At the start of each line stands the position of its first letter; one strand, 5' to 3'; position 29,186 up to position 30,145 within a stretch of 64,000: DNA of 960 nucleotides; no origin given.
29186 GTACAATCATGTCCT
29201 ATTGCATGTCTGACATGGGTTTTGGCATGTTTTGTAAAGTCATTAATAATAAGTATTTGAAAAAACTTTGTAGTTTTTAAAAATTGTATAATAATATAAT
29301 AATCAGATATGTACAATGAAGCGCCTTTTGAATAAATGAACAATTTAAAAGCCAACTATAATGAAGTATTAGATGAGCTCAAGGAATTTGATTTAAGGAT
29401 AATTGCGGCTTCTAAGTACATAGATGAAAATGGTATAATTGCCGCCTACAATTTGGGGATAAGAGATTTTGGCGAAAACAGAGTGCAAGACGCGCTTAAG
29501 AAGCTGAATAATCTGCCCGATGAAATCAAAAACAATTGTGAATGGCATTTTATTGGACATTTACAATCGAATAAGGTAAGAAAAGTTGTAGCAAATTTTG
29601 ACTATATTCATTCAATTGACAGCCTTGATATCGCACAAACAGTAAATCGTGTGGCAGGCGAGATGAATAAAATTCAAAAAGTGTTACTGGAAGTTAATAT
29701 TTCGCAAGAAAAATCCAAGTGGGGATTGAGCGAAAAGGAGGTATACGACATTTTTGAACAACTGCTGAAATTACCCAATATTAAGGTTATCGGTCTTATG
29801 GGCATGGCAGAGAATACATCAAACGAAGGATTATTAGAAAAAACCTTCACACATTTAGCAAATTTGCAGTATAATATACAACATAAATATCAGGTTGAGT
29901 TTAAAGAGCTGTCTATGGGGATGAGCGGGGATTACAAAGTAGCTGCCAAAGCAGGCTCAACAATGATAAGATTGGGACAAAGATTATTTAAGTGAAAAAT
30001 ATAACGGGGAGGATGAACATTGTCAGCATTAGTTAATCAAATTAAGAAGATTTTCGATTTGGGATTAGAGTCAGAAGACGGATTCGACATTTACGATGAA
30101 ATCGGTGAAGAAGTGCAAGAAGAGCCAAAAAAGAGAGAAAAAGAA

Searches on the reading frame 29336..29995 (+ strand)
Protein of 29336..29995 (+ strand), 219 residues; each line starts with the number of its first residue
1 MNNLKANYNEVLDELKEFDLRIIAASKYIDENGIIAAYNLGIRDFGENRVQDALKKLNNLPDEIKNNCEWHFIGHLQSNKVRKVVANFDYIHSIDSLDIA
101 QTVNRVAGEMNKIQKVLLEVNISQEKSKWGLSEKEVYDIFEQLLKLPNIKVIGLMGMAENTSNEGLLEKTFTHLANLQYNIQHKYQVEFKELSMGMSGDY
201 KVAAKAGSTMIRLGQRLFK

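Call 34: search_protein_families(library=pfam, proteins=[window:29336-29995:+], max_evalue=0.001)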
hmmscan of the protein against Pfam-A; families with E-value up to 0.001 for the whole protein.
window:29336-29995:+ (219 aa): 1 family
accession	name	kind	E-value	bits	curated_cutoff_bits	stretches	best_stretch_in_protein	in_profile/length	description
PF01168.26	Ala_racemase_N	-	8.7e-17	62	24.1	1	2-218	4-216/220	Alanine racemase, N-terminal domain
